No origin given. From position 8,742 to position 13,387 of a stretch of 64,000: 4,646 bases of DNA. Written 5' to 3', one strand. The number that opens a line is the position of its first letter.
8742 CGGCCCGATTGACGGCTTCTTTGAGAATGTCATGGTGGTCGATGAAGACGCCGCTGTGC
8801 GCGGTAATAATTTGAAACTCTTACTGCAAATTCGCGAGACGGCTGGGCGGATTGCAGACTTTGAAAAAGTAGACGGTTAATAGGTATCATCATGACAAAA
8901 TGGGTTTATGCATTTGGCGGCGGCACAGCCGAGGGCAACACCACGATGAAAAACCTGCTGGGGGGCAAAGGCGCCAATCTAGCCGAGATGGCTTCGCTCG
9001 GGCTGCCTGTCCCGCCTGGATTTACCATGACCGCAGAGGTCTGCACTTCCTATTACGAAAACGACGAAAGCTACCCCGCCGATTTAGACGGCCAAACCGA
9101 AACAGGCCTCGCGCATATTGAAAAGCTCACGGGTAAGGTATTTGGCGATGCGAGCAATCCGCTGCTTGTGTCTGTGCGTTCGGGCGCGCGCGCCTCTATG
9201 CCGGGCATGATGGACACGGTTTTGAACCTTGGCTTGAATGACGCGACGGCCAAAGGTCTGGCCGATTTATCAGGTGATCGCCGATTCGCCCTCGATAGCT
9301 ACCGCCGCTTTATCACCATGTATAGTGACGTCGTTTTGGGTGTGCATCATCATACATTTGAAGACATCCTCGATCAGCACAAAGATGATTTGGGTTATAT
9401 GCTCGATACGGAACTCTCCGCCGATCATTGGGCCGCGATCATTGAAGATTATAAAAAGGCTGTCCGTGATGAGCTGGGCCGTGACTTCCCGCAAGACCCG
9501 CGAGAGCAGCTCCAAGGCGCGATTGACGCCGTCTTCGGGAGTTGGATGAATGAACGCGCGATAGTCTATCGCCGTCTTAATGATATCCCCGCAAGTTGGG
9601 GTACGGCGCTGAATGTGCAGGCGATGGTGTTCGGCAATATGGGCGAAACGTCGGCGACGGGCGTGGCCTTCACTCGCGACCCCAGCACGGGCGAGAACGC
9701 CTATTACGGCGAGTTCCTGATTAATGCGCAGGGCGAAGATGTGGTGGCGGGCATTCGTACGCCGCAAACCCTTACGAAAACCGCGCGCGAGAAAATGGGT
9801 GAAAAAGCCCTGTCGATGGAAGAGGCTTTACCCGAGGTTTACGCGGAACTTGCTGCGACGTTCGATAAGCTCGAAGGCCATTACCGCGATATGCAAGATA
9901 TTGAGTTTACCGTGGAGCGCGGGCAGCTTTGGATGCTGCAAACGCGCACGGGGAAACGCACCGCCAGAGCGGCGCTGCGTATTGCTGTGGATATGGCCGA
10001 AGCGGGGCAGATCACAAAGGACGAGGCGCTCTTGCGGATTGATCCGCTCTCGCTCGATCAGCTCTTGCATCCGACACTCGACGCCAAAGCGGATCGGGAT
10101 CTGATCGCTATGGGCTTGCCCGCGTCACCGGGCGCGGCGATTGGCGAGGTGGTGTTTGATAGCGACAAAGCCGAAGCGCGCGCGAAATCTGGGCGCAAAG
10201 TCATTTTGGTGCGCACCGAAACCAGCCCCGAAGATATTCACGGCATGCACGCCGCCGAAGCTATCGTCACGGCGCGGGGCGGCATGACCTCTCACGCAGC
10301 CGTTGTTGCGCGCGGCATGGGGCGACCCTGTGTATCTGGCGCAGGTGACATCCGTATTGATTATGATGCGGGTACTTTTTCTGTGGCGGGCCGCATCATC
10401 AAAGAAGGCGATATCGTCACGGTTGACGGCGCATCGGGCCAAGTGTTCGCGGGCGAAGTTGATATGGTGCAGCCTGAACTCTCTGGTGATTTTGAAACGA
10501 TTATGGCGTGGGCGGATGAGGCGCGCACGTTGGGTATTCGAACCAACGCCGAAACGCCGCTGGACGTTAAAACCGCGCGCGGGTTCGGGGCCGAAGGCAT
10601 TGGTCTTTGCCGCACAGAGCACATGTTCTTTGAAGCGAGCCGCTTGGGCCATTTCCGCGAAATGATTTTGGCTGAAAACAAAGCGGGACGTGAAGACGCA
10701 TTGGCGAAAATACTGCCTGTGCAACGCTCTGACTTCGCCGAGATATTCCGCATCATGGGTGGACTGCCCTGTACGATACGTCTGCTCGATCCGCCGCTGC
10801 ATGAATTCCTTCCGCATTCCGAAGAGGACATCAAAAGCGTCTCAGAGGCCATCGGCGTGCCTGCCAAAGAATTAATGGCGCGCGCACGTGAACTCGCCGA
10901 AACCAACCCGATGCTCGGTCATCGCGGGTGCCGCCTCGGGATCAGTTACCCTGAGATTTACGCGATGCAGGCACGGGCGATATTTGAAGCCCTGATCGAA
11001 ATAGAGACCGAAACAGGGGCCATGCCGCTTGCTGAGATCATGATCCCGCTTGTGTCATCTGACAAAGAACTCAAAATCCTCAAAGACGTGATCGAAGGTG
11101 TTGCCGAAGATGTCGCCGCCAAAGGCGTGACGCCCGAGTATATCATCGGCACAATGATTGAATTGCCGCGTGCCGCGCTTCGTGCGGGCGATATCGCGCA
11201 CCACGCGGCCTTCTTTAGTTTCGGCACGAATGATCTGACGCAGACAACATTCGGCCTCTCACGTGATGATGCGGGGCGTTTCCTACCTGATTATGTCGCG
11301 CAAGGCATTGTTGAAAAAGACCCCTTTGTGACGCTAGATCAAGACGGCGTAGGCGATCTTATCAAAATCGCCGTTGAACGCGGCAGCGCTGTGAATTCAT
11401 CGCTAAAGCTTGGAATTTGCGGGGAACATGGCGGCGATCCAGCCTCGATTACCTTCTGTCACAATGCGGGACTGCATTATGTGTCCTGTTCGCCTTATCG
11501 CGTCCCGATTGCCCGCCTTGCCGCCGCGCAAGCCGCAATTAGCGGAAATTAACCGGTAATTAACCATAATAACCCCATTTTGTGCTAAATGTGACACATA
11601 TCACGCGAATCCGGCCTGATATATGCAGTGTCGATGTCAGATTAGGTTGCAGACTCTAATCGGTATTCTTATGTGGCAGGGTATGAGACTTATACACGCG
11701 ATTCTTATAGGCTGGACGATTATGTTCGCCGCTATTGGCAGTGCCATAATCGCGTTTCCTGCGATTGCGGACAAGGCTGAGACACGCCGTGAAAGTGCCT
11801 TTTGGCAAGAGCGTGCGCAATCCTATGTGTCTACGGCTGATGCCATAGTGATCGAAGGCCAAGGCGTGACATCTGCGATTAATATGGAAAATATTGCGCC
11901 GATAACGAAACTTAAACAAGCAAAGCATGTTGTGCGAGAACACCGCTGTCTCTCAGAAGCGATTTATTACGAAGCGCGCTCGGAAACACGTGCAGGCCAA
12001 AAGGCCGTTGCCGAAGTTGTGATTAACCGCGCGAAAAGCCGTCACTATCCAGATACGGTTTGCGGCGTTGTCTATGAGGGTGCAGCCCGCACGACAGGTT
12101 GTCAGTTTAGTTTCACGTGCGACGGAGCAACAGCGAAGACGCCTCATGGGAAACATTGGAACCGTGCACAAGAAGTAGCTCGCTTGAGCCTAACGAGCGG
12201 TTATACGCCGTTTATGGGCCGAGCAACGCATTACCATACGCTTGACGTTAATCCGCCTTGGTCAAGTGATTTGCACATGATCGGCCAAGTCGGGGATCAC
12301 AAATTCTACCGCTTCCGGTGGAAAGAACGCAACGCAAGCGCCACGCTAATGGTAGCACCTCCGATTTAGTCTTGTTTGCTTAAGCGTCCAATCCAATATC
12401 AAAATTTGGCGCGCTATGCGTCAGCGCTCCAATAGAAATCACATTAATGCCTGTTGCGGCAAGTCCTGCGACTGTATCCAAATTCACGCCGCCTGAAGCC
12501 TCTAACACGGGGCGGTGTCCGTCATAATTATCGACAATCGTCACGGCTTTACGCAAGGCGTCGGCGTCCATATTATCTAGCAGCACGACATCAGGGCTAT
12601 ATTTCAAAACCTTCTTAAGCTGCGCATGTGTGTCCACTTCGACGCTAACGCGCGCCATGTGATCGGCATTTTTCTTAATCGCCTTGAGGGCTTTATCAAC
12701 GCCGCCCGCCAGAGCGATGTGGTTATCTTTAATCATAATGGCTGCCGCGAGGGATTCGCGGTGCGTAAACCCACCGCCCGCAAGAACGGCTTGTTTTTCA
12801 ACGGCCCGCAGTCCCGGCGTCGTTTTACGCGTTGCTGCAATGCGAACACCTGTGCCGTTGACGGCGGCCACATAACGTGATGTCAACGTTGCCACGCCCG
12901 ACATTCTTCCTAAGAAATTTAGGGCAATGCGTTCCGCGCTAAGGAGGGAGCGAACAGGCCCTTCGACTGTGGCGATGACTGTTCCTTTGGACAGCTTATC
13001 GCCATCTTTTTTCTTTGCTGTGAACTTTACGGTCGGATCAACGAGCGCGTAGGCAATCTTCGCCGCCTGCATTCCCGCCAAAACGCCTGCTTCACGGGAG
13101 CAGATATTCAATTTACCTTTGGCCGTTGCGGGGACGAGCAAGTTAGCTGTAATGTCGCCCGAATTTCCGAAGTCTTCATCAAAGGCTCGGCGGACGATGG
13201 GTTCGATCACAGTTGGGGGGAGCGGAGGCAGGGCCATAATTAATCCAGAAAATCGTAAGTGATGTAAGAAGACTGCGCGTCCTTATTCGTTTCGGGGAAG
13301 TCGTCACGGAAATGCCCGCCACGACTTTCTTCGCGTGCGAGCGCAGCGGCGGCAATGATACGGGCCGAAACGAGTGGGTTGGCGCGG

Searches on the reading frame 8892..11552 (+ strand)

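Call 77: search_protein_families(library=pfam, proteins=[window:8892-11552:+], max_evalue=0.000001)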
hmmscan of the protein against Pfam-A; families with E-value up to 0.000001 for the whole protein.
window:8892-11552:+ (886 aa): 3 families
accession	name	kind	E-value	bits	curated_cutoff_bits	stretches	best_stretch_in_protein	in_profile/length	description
PF02896.24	PEP-utilizers_C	-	2.4e-77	260.5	22.8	1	531-881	4-291/293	PEP-utilising enzyme, PEP-binding domain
PF01326.24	PPDK_N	-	1.9e-56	192.2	27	2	68-369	80-324/328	Pyruvate phosphate dikinase, AMP/ATP-binding domain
PF00391.29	PEP-utilizers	-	7.8e-26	89.9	23.1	1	436-516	4-72/72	PEP-utilising enzyme, mobile domain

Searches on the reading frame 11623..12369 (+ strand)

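Call 77: search_protein_families(library=pfam, proteins=[window:11623-12369:+], max_evalue=0.000001)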
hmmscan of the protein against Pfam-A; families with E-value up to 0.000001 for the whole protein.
window:11623-12369:+ (248 aa): 1 family
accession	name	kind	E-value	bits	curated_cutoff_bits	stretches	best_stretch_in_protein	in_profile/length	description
PF07486.17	Hydrolase_2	-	4.2e-22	79.1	27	1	121-229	2-100/100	Cell Wall Hydrolase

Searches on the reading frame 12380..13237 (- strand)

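Call 77: search_protein_families(library=pfam, proteins=[window:12380-13237:-], max_evalue=0.000001)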
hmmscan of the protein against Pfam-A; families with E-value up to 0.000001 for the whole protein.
window:12380-13237:- (285 aa): 2 families
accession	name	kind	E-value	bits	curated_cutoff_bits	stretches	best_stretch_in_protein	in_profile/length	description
PF01729.25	QRPTase_C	-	4.3e-57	193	23.1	1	115-284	1-169/169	Quinolinate phosphoribosyl transferase, C-terminal domain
PF02749.22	QRPTase_N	-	3.5e-20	72.5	27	1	28-113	1-82/82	Quinolinate phosphoribosyl transferase, N-terminal domain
